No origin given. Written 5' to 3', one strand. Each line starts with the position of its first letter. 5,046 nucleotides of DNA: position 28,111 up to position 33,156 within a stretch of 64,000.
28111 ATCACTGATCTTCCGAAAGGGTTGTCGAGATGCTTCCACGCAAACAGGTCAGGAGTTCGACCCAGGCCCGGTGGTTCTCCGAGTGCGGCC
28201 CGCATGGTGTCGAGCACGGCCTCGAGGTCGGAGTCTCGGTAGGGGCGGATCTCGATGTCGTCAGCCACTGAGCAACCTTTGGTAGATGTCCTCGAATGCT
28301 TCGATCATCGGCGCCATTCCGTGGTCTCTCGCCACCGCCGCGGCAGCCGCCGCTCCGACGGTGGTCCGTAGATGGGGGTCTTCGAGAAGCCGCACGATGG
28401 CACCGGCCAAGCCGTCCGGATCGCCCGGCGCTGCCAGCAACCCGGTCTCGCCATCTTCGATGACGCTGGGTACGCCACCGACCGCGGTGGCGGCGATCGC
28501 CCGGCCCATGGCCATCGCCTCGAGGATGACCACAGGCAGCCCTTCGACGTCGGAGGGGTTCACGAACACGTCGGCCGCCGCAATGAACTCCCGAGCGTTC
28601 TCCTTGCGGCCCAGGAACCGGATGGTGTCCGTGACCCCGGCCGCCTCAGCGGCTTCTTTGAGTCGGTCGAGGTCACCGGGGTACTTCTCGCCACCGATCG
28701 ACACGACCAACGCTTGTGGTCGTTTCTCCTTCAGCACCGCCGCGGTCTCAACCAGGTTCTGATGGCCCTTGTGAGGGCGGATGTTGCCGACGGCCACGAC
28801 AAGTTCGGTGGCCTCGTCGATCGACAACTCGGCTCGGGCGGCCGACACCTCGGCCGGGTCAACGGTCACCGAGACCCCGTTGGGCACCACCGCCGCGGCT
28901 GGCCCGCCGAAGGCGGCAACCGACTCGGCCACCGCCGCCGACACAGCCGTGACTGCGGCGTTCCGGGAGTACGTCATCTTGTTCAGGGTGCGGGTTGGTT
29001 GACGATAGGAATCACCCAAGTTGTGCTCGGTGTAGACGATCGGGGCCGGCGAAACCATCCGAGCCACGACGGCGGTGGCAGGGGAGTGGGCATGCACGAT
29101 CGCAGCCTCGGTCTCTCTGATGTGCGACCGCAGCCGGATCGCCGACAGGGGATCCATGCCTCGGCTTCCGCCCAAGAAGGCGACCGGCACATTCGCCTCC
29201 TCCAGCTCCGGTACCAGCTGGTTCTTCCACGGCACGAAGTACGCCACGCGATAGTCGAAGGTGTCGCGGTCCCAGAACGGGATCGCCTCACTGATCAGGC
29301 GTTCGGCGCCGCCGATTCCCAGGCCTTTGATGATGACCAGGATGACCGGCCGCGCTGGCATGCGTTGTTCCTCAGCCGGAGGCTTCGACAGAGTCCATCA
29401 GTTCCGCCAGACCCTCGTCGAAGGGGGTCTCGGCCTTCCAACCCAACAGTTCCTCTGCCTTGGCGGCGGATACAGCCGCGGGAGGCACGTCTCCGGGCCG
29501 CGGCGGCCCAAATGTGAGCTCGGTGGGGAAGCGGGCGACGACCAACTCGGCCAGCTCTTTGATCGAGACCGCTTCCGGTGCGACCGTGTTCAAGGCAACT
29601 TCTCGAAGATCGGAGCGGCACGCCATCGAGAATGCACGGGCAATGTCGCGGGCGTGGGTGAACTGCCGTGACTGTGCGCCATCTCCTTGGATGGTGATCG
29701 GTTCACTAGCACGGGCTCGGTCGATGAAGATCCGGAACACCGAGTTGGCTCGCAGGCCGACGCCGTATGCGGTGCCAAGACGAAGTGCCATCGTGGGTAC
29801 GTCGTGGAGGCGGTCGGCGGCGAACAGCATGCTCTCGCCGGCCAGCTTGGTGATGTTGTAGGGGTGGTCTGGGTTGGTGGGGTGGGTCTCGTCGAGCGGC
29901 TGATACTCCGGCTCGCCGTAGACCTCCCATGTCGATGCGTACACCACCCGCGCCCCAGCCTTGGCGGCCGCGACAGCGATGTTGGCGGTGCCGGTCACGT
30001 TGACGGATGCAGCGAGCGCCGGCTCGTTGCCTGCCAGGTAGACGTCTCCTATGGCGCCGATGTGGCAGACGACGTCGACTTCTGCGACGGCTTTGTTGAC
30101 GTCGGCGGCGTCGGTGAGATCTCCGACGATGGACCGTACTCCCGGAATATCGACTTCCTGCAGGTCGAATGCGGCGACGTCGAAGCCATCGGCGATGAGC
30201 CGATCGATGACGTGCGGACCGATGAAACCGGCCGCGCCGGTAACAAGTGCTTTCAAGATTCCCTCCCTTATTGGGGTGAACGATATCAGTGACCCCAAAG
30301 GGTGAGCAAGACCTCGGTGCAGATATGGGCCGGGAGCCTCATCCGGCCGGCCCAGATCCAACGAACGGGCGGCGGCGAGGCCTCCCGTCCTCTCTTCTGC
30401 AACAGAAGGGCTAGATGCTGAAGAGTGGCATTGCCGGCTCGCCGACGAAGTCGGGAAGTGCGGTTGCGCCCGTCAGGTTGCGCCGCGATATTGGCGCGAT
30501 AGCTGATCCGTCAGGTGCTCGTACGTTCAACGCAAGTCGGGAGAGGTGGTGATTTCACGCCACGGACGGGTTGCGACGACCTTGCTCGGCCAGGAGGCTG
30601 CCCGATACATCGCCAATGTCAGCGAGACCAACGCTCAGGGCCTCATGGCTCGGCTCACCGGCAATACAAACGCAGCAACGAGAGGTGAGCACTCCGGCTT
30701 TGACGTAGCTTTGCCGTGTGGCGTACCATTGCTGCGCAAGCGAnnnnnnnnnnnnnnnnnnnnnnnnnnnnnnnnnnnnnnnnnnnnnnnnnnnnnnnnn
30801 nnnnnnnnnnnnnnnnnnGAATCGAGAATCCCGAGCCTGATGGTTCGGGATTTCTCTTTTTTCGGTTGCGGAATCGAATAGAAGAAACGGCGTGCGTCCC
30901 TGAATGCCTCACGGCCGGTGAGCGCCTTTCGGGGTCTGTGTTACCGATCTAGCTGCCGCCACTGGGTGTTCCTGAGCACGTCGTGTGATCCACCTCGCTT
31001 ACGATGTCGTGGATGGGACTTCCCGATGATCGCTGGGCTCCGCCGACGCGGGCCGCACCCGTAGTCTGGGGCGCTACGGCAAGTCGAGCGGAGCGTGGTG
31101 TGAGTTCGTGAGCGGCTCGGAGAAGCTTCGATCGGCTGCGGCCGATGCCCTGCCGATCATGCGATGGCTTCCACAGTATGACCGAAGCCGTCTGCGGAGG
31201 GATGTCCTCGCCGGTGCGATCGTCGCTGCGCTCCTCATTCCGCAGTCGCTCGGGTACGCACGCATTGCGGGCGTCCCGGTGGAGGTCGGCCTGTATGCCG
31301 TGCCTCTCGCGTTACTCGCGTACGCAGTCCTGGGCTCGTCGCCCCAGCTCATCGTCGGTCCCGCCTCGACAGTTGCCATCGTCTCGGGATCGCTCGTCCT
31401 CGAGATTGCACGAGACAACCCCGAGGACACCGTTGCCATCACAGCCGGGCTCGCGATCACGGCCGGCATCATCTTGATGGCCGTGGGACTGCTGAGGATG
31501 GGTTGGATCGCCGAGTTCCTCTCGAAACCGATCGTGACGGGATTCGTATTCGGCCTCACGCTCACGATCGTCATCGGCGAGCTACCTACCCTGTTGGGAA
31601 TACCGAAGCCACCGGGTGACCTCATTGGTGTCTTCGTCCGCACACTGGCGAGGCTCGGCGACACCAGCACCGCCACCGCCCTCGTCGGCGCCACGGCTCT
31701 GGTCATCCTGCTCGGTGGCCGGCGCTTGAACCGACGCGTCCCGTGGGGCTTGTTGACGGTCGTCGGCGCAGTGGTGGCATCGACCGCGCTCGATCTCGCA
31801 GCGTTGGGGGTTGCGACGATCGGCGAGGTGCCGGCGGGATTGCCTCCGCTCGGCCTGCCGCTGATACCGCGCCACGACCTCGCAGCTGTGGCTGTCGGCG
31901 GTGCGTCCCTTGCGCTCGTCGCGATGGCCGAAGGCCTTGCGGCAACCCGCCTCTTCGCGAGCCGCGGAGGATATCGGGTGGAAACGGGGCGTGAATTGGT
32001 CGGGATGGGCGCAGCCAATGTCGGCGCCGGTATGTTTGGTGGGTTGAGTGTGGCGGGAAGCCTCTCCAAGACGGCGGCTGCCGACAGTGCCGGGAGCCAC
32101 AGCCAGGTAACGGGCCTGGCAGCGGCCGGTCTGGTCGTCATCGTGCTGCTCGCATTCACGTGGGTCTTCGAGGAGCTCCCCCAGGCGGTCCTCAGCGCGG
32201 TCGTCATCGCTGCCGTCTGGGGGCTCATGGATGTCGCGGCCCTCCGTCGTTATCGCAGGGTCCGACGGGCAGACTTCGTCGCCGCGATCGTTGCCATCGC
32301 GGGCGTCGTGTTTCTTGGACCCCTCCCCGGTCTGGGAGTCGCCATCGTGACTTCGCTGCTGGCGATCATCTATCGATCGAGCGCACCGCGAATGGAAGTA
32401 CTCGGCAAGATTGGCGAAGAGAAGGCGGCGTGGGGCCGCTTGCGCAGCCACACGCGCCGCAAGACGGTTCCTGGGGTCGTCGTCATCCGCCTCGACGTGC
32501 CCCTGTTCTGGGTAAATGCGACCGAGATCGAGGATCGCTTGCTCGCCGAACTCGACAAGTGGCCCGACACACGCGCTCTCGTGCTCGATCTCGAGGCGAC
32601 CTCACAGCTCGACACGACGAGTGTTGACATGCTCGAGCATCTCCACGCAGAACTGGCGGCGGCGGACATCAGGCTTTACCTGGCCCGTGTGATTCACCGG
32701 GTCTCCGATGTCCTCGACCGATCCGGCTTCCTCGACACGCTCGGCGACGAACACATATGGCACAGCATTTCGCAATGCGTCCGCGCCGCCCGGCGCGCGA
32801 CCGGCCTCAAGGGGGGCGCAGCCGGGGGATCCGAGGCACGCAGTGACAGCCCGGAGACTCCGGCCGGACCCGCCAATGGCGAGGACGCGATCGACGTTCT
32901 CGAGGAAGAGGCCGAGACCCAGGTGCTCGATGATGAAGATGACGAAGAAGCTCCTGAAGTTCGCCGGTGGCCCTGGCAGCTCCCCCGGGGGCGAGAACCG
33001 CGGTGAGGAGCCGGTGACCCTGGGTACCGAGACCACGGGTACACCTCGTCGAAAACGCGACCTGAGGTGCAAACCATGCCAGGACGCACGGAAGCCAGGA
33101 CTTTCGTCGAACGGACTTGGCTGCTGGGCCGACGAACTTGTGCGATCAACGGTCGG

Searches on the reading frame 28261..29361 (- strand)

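Call 33: search_protein_families(library=pfam, proteins=[window:28261-29361:-], max_evalue=0.0001)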
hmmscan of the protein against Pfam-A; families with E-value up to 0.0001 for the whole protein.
window:28261-29361:- (366 aa): 5 families
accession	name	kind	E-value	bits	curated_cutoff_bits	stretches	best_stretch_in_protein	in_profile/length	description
PF00534.26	Glycos_transf_1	-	2.9e-37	128.3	26.4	1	175-339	5-169/172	Glycosyl transferases group 1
PF13692.12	Glyco_trans_1_4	-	1.5e-35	123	27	1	187-328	3-142/142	Glycosyl transferases group 1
PF13439.12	Glyco_transf_4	-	4.3e-17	63.1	28.5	1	16-165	1-168/170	Glycosyltransferase Family 4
PF13579.12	Glyco_trans_4_4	-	3.5e-10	40.9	29.7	1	42-162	24-158/158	Glycosyl transferase 4-like domain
PF13524.12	Glyco_trans_1_2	-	5.5e-08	33.3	25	1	216-356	13-142/144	Glycosyl transferase-like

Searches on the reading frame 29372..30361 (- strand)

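Call 33: search_protein_families(library=pfam, proteins=[window:29372-30361:-], max_evalue=0.0001)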
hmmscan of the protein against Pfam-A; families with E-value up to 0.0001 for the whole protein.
window:29372-30361:- (329 aa): 8 families
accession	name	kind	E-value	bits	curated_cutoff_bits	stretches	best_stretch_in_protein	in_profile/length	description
PF01370.27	Epimerase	-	4.7e-47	160.8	20.9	1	38-250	1-227/240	NAD dependent epimerase/dehydratase family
PF16363.11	GDP_Man_Dehyd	-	1.3e-39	137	27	1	39-320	1-331/332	GDP-mannose 4,6 dehydratase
PF04321.23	RmlD_sub_bind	-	4e-26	92.2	27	1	37-280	2-233/287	RmlD substrate binding domain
PF01073.25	3Beta_HSD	-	3.3e-22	79.3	22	1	39-250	1-231/280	3-beta hydroxysteroid dehydrogenase/isomerase family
PF13460.12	NAD_binding_10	-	2e-11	44.5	27.2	1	42-151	1-105/184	NAD(P)H-binding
PF07993.18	NAD_binding_4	-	6.8e-11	42.2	20.1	1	85-200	79-209/258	Male sterility protein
PF02719.21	Polysacc_synt_2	-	4e-09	36.5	20.2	1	75-225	56-195/293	Polysaccharide biosynthesis protein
PF05368.20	NmrA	-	3.3e-05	24.1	27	1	39-143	6-106/298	NmrA-like family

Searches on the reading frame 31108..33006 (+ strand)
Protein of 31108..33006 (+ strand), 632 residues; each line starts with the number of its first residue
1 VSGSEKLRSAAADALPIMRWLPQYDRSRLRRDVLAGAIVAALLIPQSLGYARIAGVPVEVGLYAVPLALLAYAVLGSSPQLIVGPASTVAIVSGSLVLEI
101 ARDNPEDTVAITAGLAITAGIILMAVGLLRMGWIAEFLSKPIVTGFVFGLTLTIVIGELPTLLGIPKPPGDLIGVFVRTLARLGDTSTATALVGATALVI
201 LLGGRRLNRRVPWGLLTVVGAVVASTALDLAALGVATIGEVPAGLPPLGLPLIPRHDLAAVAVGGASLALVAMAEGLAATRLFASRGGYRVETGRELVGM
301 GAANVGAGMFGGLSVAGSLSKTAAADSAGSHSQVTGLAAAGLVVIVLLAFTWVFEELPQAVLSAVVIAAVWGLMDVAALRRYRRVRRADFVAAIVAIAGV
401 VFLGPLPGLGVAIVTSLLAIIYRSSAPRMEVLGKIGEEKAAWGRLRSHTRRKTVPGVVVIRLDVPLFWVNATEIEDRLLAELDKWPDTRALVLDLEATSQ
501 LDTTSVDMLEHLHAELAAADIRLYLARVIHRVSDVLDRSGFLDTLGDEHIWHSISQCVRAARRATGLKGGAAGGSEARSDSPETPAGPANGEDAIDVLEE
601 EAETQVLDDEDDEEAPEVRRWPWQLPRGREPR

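Call 33: search_protein_families(library=pfam, proteins=[window:31108-33006:+], max_evalue=0.0001)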
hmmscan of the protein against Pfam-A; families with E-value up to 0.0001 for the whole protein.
window:31108-33006:+ (632 aa): 2 families
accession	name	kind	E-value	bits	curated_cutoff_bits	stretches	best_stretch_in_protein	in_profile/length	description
PF00916.26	Sulfate_transp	-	1.5e-88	297.6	23.2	1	29-395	1-379/380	Sulfate permease family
PF01740.26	STAS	-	2.6e-15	56.5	22.6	1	452-552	5-101/106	STAS domain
